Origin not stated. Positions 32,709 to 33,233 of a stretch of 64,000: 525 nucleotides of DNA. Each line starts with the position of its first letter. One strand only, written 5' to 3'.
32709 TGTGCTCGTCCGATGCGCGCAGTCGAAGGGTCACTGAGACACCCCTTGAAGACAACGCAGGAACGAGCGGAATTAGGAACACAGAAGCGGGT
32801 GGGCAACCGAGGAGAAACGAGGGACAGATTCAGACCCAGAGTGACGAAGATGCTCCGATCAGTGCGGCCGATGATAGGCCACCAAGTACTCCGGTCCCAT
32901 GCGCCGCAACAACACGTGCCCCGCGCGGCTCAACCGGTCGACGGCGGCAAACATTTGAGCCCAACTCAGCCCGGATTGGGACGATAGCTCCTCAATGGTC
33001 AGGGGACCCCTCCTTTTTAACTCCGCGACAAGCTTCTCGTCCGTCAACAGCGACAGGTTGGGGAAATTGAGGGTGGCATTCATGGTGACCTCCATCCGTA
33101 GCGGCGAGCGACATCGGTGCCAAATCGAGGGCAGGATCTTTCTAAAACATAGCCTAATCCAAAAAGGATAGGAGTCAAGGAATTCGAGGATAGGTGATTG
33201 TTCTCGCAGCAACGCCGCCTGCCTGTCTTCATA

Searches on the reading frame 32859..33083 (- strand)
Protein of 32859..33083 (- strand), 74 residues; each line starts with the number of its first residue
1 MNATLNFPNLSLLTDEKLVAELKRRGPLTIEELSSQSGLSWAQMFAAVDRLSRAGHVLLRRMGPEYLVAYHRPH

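Call 7: search_protein_families(library=pfam, proteins=[window:32859-33083:-], max_evalue=0.01)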
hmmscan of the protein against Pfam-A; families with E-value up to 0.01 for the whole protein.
window:32859-33083:- (74 aa): 3 families
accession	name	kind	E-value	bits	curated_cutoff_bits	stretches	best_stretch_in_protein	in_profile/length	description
PF13412.12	HTH_24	-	0.0003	20.7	21.9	1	14-55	4-45/48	Winged helix-turn-helix DNA-binding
PF01047.28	MarR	-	0.00043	20.5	24.6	1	18-56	8-46/59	MarR family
PF01978.25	TrmB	-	0.0052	17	25.6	1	24-69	19-64/68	Sugar-specific transcriptional regulator TrmB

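Call 13: find_homologous_proteins(query=window:32862-33083:-, max_evalue=0.01)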
Query window:32862-33083:- (74 aa): 22 proteins with E <= 0.01 among 22 candidates.
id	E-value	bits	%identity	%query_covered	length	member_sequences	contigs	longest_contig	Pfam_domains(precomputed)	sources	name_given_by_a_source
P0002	3.7e-41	155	100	100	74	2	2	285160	-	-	-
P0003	1.1e-30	122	82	99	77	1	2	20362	-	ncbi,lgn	-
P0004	3.6e-30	120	85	97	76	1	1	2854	-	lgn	-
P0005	4.7e-28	114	77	99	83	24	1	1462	-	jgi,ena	-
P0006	1.0e-27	113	78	99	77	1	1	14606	-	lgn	-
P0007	1.2e-27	112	77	99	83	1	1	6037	-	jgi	jgi:predicted transcriptional regulator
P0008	5.7e-27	110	74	97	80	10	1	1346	-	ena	-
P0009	1.0e-26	109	75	99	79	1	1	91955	-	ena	-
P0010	2.5e-26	108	77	96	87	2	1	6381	-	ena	-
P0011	4.6e-26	107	72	97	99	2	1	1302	-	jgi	jgi:hypothetical protein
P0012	1.2e-25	106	74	99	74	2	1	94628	-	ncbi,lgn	-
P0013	5.5e-25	104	72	97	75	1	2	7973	-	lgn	-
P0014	6.5e-25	104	72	97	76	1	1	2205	-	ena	-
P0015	1.3e-23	100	71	95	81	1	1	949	-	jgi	jgi:DNA-binding Lrp family transcriptional regulator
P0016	1.3e-23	100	69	97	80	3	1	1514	-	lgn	-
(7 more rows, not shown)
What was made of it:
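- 32859..33083 (-): sORF-B: 74-aa slow-evolving core member of the family. 22 homologs at 63-85% identity (call 13).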

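Call 14: find_encoding_contigs(protein=P0012, flank=10000, max_places=3)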
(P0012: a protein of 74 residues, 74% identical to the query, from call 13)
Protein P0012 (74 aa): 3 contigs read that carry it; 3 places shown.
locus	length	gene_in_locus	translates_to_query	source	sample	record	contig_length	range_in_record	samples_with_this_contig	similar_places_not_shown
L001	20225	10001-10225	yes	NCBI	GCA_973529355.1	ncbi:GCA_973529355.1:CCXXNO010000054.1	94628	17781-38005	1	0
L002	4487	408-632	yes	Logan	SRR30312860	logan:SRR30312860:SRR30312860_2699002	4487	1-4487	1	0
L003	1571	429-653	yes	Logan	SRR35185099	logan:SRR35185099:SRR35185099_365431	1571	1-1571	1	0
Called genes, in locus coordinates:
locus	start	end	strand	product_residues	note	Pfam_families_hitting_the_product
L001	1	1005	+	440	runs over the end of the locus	PF13379:NMT1_2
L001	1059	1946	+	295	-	PF00528:BPD_transp_1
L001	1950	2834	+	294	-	PF00005:ABC_tran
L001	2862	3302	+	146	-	PF21291:CYNS_N, PF02560:Cyanate_lyase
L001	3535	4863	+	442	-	PF00909:Ammonium_transp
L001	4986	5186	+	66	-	-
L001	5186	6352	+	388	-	PF00909:Ammonium_transp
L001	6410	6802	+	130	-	PF00355:Rieske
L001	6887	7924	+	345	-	PF00033:Cytochrome_B, PF13631:Cytochrom_B_N_2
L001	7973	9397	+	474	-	PF09699:Paired_CXXCH_1 (faint), PF13435:Cytochrome_C554 (faint), PF14522:Cytochrome_C7 (faint), PF14537:Cytochrom_c3_2 (faint), PF13447:Multi-haem_cyto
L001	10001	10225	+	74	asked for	-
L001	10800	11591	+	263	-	PF00571:CBS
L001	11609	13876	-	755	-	PF24931:ACT_ACR9_3rd (weak), PF03710:GlnE, PF08335:GlnD_UR_UTase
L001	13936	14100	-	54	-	-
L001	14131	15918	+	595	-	PF03710:GlnE, PF08335:GlnD_UR_UTase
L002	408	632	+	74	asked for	-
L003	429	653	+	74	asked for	-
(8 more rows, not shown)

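Call 15: find_encoding_contigs(protein=P0009, flank=10000, max_places=3)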
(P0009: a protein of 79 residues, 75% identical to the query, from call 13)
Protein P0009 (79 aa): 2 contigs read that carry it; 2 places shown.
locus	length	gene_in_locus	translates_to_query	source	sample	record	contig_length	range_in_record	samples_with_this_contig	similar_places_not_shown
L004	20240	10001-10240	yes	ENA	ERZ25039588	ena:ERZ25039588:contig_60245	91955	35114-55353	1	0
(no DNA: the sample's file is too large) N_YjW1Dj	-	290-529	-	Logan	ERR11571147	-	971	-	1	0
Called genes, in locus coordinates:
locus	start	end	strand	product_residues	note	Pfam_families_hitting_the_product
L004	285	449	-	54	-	-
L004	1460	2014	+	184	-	PF07642:BBP2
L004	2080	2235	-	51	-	-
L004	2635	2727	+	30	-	-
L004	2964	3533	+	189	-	PF00909:Ammonium_transp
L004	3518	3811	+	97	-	PF00909:Ammonium_transp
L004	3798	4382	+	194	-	PF00909:Ammonium_transp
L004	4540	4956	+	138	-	PF00543:P-II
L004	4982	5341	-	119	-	-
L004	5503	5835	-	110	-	-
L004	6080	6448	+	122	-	-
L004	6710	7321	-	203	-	-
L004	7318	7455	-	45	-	-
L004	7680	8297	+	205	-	PF03951:Gln-synt_N, PF00120:Gln-synt_C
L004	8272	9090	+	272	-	PF00120:Gln-synt_C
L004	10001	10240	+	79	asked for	-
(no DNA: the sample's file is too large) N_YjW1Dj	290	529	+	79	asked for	-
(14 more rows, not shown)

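Call 16: find_encoding_contigs(protein=P0003, flank=10000, max_places=3)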
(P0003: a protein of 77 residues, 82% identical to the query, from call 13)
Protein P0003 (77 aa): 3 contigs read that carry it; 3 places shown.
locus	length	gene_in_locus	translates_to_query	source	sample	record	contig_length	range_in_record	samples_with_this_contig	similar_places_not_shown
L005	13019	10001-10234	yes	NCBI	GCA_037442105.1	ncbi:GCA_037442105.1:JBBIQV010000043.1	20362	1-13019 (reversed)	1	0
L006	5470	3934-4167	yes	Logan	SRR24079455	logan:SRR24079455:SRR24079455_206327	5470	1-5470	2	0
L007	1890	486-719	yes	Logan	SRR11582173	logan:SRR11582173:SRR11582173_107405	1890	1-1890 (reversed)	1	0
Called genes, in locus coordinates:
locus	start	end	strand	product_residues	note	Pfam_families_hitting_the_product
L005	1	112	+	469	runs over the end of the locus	PF03951:Gln-synt_N, PF00120:Gln-synt_C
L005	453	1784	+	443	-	PF13379:NMT1_2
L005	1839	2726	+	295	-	PF00528:BPD_transp_1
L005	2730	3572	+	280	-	PF00005:ABC_tran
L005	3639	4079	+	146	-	PF21291:CYNS_N, PF01381:HTH_3 (weak), PF02560:Cyanate_lyase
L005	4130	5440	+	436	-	PF00909:Ammonium_transp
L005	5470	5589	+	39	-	-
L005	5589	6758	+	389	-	PF00909:Ammonium_transp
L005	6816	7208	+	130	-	PF00355:Rieske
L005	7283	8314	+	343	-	PF00033:Cytochrome_B, PF13631:Cytochrom_B_N_2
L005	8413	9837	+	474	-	PF13435:Cytochrome_C554 (faint), PF14522:Cytochrome_C7 (faint), PF14537:Cytochrom_c3_2 (faint), PF22113:Mtrc-MtrF_II-IV_dom (faint), PF09699:Paired_CXXCH_1 (faint), PF13447:Multi-haem_cyto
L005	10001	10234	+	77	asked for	-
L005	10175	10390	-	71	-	-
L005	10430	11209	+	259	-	PF00571:CBS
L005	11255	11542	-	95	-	PF05016:ParE_toxin, PF15781:ParE-like_toxin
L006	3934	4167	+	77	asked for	-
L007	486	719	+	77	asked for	-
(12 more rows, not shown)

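Call 24: find_related_loci(query=A2, collection=genome_contigs, flank=10000)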
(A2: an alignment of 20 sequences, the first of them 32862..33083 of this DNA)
Query A2 (74 aa) in genome_contigs; peptide patterns used: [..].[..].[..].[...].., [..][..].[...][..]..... (x = any residue, [..] = any of these).
550 stretches matched a pattern; 66 encode a relative of the query (tblastn E <= 1e-3); 66 distinct loci.
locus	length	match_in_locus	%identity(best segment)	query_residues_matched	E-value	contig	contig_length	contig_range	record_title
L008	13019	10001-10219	82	1-73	3e-37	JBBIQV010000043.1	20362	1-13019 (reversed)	MAG: Nitrospiraceae bacterium isolate PGF172224_bin_334 NODE_943_length_20362_cov_8.956961, whole genome shotgun sequenc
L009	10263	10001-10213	80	1-71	9e-35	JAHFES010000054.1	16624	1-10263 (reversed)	MAG: Nitrospiraceae bacterium isolate nzgw274 NODE_1141_length_16625_cov_56.258968, whole genome shotgun sequence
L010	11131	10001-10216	69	1-72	2e-30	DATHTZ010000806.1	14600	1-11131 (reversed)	MAG TPA_asm: Nitrospiraceae bacterium isolate SMAG_U16093 k141_43412, whole genome shotgun sequence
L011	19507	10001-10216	61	1-72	2e-26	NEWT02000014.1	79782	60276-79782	MAG: Nitrospira sp. CG24A Nitrospira_sp_RSF2_CG24_A_14, whole genome shotgun sequence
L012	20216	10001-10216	61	1-72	3e-26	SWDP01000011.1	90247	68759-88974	MAG: Nitrospira sp. isolate RSF6 Nitrospira_sp_RSF6_7, whole genome shotgun sequence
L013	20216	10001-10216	60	1-72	2e-25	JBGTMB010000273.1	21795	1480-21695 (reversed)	MAG: Nitrospiraceae bacterium isolate JTS-RE351 k141_7138229, whole genome shotgun sequence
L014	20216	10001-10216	60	1-72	2e-25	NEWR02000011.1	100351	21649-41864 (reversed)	MAG: Nitrospira sp. CG24C Nitrospira_sp_RSF10_CG24_C_11, whole genome shotgun sequence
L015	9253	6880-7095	61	1-72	2e-25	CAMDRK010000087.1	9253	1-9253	MAG: Nitrospira lenta isolate TH-11nov19-88 genome assembly, contig: TH-11nov19-C18733, whole genome shotgun sequence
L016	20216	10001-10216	58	1-72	8e-25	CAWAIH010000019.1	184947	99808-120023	MAG: uncultured Nitrospiraceae bacterium isolate MFD02134.bin.2.198 genome assembly, contig: contig_37136, whole genome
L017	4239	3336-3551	57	1-72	4e-24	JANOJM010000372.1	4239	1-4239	MAG: Nitrospiraceae bacterium isolate VAR_48_metabat_227 VAR_48_k141_1247158, whole genome shotgun sequence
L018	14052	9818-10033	58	1-72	1e-23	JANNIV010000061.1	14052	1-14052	MAG: Nitrospira sp. isolate SOY_40_metabat_37 SOY_40_k141_1938536, whole genome shotgun sequence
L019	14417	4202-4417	60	1-72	1e-23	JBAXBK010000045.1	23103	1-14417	MAG: Nitrospira sp. isolate ELA165 MAG165_45, whole genome shotgun sequence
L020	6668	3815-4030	58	1-72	2e-23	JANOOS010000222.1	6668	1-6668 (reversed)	MAG: Nitrospira sp. isolate VAR_43_metabat_111 VAR_43_k141_5116060, whole genome shotgun sequence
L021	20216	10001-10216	57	1-72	3e-22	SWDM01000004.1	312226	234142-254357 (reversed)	MAG: Nitrospira sp. isolate RSF3 Nitrospira_sp_RSF3_4, whole genome shotgun sequence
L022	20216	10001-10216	56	1-72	6e-22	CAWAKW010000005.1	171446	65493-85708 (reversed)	MAG: Nitrospirota bacterium isolate MFD02134.bin.1.156 genome assembly, contig: contig_11261, whole genome shotgun seque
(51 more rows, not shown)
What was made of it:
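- All 66 genome loci found are from Nitrospira, Nitrospiraceae or Nitrospirota (call 24).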

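Call 33: find_homologous_proteins(query=A3, max_evalue=0.001)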
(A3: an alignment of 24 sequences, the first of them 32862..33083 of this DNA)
Query A3 (24 sequences) (74 aa, profile of the alignment): 655 proteins with E <= 0.001 among 5922 candidates; the best 120 are listed.
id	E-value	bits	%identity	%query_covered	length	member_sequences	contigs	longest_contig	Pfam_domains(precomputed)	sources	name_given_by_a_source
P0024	1.0e-26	110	57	55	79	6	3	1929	-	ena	-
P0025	2.6e-26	109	44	77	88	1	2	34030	-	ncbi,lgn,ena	-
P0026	4.6e-26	108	56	54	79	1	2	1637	-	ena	-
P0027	5.2e-26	108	56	54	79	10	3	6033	-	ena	-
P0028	5.7e-26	108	43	61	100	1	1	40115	-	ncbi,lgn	-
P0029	5.9e-26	107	42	64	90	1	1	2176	-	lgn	-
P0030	6.1e-26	107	60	55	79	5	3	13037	-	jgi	jgi:hypothetical protein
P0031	6.4e-26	107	49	51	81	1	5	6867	-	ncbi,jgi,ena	-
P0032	6.7e-26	107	42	64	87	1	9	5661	-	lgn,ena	-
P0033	7.2e-26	107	57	55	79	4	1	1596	-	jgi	jgi:hypothetical protein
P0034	7.5e-26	107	56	54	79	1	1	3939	-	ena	-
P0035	8.4e-26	107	57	55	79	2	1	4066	-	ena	-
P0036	9.4e-26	107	60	55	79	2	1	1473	-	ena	-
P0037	1.1e-25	107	54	54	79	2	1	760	-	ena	-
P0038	1.1e-25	107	41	74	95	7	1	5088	-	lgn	-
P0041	1.5e-25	106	42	64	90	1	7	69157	-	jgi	jgi:lysine/ornithine N-monooxygenase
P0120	1.6e-24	103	49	68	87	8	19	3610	PF19121.8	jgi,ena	-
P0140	3.7e-24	102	44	64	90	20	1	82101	-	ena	-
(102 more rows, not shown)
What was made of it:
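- At least 655 clusters match the family profile (call 33).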

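Call 34: search_protein_families(library=pfam, alignment_id=A3, max_evalue=0.1)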
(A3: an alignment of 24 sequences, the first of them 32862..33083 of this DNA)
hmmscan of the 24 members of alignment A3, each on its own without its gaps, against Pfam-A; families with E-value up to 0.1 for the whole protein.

A. member 1, window:32862-33083:- (74 aa): 7 families
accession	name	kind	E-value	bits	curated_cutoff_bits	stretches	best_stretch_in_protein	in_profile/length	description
PF13412.12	HTH_24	-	0.0003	20.7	21.9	1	14-55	4-45/48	Winged helix-turn-helix DNA-binding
PF01047.28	MarR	-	0.00043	20.5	24.6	1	18-56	8-46/59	MarR family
PF01978.25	TrmB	-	0.0052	17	25.6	1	24-69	19-64/68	Sugar-specific transcriptional regulator TrmB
PF12802.13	MarR_2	-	0.011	16.3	27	1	20-57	12-50/61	MarR family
PF13404.12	HTH_AsnC-type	-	0.013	15.7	27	1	14-40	4-30/42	AsnC-type helix-turn-helix domain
PF13693.12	HTH_35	-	0.051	14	25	1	16-55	5-43/75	Winged helix-turn-helix DNA-binding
PF14502.12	HTH_41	-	0.087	12.7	25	0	29-63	8-42/48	Helix-turn-helix domain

B. families by the number of members that match (of 24 scanned): 23 families
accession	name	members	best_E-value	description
PF13412.12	HTH_24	5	0.0003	Winged helix-turn-helix DNA-binding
PF01047.28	MarR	4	0.00034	MarR family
PF01978.25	TrmB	4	0.0019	Sugar-specific transcriptional regulator TrmB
PF25212.1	HVO_A0114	4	0.0024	HVO_A0114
PF19121.6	DUF5805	4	0.0029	Family of unknown function (DUF5805)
PF12802.13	MarR_2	3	0.0058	MarR family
PF07848.18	PaaX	2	0.0014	PaaX-like protein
PF13404.12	HTH_AsnC-type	2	0.0019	AsnC-type helix-turn-helix domain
PF10771.15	DUF2582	2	0.007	Winged helix-turn-helix domain (DUF2582)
PF14502.12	HTH_41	2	0.043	Helix-turn-helix domain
PF13693.12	HTH_35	2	0.046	Winged helix-turn-helix DNA-binding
PF00392.27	GntR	2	0.059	Bacterial regulatory proteins, gntR family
PF24034.1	DUF7343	1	0.00084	Domain of unknown function (DUF7343)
PF06163.17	DUF977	1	0.0021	Bacterial protein of unknown function (DUF977)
PF06969.22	HemN_C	1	0.009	HemN C-terminal domain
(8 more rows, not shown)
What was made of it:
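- On ArsR/SmtB family: HTH_20 appears in 1 of 24 members at E 0.07 (call 34).
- Pfam HTH_24 scores 20.7 bits and MarR 20.5 bits, both just below cut-off (calls 7, 34).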

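Call 37: find_encoding_contigs(protein=P0140, flank=6000, max_places=2)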
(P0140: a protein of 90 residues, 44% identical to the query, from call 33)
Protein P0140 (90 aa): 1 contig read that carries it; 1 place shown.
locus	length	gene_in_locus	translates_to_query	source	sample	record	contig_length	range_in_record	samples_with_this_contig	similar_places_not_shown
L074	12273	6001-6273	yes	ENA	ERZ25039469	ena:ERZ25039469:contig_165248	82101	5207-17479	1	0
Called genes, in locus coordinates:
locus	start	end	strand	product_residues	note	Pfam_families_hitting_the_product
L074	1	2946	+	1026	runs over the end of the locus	PF01339:CheB_methylest, PF03705:CheR_N, PF08448:PAS_4 (faint), PF01739:CheR, PF00989:PAS (faint), PF13426:PAS_9 (faint), PF28159:CEP89 (weak), PF13596:PAS_10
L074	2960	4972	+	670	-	PF00989:PAS, PF08448:PAS_4, PF13426:PAS_9, PF08448:PAS_4, PF13426:PAS_9, PF00989:PAS, PF13188:PAS_8, PF13426:PAS_9, +6 more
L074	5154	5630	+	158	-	PF00072:Response_reg, PF00196:GerE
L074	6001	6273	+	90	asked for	-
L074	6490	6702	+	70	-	-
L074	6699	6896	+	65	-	-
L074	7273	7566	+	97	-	-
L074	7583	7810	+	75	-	PF11154:DUF2934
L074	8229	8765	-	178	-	PF00582:Usp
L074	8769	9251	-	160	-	PF04073:tRNA_edit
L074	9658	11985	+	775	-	PF02743:dCache_1, PF00989:PAS (weak), PF08448:PAS_4, PF00512:HisKA, PF02518:HATPase_c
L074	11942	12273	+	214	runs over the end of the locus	PF00072:Response_reg, PF00196:GerE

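Call 38: find_encoding_contigs(protein=P0028, flank=6000, max_places=2)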
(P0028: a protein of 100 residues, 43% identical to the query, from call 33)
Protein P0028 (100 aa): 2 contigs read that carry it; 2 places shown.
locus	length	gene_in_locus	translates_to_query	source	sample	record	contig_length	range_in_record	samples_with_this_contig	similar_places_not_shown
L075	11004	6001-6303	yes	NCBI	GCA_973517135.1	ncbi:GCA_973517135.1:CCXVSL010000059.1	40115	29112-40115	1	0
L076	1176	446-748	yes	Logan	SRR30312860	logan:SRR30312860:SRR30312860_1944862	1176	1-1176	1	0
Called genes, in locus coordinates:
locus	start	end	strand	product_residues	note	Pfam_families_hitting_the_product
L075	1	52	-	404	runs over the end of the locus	PF09587:PGA_cap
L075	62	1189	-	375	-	-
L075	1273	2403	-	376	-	PF01384:PHO4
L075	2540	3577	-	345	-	PF04055:Radical_SAM, PF12345:DUF3641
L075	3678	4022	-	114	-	PF01022:HTH_5, PF12840:HTH_20 (weak)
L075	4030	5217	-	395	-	PF13489:Methyltransf_23, PF01135:PCMT (faint), PF01209:Ubie_methyltran, PF06325:PrmA (weak), PF13847:Methyltransf_31, PF08241:Methyltransf_11, PF08242:Methyltransf_12, PF13649:Methyltransf_25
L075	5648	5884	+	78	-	-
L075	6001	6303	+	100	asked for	-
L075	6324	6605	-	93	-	PF13490:zf-HC2 (weak)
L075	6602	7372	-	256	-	PF07638:Sigma70_ECF (faint), PF04542:Sigma70_r2, PF08281:Sigma70_r4_2, PF04545:Sigma70_r4 (weak)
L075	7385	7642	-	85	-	PF01740:STAS (weak), PF13466:STAS_2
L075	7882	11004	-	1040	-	?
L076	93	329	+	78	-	-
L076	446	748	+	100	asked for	-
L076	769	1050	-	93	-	PF13490:zf-HC2 (weak)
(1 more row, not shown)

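Call 39: find_encoding_contigs(protein=P0030, flank=6000, max_places=2)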
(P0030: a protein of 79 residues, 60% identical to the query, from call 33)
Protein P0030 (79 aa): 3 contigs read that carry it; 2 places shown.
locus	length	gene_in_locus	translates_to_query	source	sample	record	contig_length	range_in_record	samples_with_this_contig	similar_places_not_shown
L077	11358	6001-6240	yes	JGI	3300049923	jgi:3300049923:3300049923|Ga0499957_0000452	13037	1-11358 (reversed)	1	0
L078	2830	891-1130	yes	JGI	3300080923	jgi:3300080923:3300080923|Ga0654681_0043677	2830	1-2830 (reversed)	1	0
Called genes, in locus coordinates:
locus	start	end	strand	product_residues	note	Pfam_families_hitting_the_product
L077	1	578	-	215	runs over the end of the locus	PF00072:Response_reg, PF00196:GerE, PF08281:Sigma70_r4_2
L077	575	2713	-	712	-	PF00989:PAS (weak), PF08448:PAS_4, PF00989:PAS, PF08448:PAS_4 (weak), PF13426:PAS_9, PF08448:PAS_4, PF07730:HisKA_3, PF02518:HATPase_c, +3 more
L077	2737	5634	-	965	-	PF01339:CheB_methylest, PF03705:CheR_N, PF08448:PAS_4 (faint), PF01739:CheR, PF00989:PAS (faint), PF12860:PAS_7 (faint), PF13596:PAS_10, PF13426:PAS_9 (faint)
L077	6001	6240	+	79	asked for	-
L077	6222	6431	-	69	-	-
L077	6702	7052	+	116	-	-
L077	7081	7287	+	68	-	-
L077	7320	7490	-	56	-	-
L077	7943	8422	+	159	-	-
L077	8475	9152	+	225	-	PF00027:cNMP_binding, PF13545:HTH_Crp_2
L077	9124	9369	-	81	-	-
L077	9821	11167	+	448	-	PF00501:AMP-binding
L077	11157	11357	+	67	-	?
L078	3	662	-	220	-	?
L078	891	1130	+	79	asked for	-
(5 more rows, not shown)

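Call 49: predict_structure(alignment_id=A4)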
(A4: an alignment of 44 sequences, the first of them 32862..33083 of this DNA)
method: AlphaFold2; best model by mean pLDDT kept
length: 74 residues; sequences in the alignment: 44
mean_pLDDT: 80.6   pTM: 0.65
mean pLDDT of the five models: 80.6, 79.8, 79.2, 78.8, 78.3
residues with pLDDT >= 90: 15; 70-90: 44; 50-70: 9; < 50: 6
segments of 3 or more residues with pLDDT < 50: 1-3, 5-7
pLDDT, mean of each block of 10 residues (from residue 1): 48 77 89 86 89 90 90 69
secondary structure, 60 per line:
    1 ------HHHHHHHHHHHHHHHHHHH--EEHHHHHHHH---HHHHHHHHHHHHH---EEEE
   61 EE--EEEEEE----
elements in order: H7-25 H30-37 H41-53 E57-62 E65-70

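Call 52: fold_search(model_id=the predicted structure, library=pdb)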
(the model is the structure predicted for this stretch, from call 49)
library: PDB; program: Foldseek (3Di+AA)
matches with E <= 10: 1806; with E <= 0.001: 1
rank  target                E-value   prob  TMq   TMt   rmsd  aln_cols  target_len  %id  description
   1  4kmf_A                8.5e-04  1.00  0.75  0.89   1.2        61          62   15  Crystal structure of Zalpha domain from Carassius auratus PKZ in complex with Z-DNA (released 2013-07-03)
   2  3f72_B                1.3e-03  1.00  0.74  0.52   6.7        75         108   16  Crystal Structure of the Staphylococcus aureus pI258 CadC Metal Binding Site 2 Mutant (released 2009-04-07)
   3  4k2e_B                1.8e-03  1.00  0.66  0.54   7.4        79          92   22  HlyU from Vibrio cholerae N16961 (released 2014-04-30)
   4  4ooi_B                1.8e-03  1.00  0.62  0.49   7.6        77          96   19  Reduced HlyU from Vibrio cholerae N16961 (released 2014-12-31)
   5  2vxz                  2.1e-03  1.00  0.79  0.39   0.8        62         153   24  Crystal Structure of hypothetical protein PyrSV_gp04 from Pyrobaculum spherical virus (released 2009-11-17)
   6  9fhl_c                2.1e-03  1.00  0.68  0.48   1.7        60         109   20  High-resolution cryo-EM structure of Saccharolobus solfataricus 30S ribosomal subunit bound to mRNA and initiator tRNA (released 2025-01-15)
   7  1u2w_B                2.1e-03  1.00  0.72  0.51   6.5        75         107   16  Crystal Structure of the Staphylococcus aureus pI258 CadC (released 2005-07-12)
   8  6o8k                  2.2e-03  1.00  0.74  0.60   2.9        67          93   21  Crystal Structure of apo and reduced Sulfide-responsive transcriptional repressor (SqrR) from Rhodobacter capsulatus. (released 2020-04-01)
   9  1r1u_A                2.2e-03  1.00  0.62  0.50   7.4        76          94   17  Crystal structure of the metal-sensing transcriptional repressor CzrA from Staphylococcus aureus in the apo-form (released 2004-05-18)
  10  4k2e_A                2.4e-03  1.00  0.74  0.58   4.0        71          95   21  HlyU from Vibrio cholerae N16961 (released 2014-04-30)
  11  8ylg_B                2.7e-03  1.00  0.72  0.34   1.5        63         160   30  Crystal structure of Burkholderia thailandensis MftR in complex with operator DNA (released 2024-11-13)
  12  3gw2                  2.9e-03  1.00  0.67  0.54   6.2        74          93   16  Crystal structure of possible transcriptional regulatory protein (fragment 1-100) from Mycobacterium bovis. Northeast St (released 2009-04-21)
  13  6cda                  3.1e-03  1.00  0.63  0.50   2.5        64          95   16  Crystal structure of L34A CzrA in the Zn(II)bound state (released 2018-07-11)
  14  8ylg_A                3.3e-03  1.00  0.72  0.34   1.5        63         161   30  Crystal structure of Burkholderia thailandensis MftR in complex with operator DNA (released 2024-11-13)
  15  1qbj_C                3.3e-03  1.00  0.75  0.83   1.5        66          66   15  CRYSTAL STRUCTURE OF THE ZALPHA Z-DNA COMPLEX (released 1999-07-02)
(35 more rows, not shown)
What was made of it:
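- On Winged-helix (wHTH) fold superfamily: Foldseek probability is 1.00 to many wHTH structures (call 52).
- On Zalpha Z-DNA-binding domains: The structural match is good (TMq 0.75) but identity is 11-15% (call 52).
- Closest known: ArsR/SmtB and MarR small winged-helix repressors. Same: They are top Foldseek matches, TM 0.6-0.74 (call 52).
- Closest known: Minimal stand-alone winged-helix domains: Zalpha. Same: Zalpha is the best full-length structural match, TMq 0.75 and TMt 0.89 (call 52).
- Foldseek matches Zalpha, ArsR/SmtB and MarR domains at TM 0.6-0.79 (call 52).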

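Call 69: search_protein_families(library=ncbifam, proteins=[window:32862-33083:-, P0140, P0030, P0028, P0120], max_evalue=0.1)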
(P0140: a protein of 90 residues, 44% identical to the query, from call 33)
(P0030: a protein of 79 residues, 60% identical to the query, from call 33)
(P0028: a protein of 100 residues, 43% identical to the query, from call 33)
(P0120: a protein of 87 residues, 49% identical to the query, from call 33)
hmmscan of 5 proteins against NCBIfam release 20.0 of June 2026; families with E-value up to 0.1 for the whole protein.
window:32862-33083:- (74 aa): 1 family
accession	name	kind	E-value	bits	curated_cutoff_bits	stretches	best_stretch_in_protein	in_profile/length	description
NF008370.0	PRK11169.1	equivalog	0.018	14.7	233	1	15-58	16-59/164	leucine-responsive transcriptional regulator Lrp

P0140 (90 aa): 0 families

P0030 (79 aa): 0 families

P0028 (100 aa): 0 families

P0120 (87 aa): 0 families
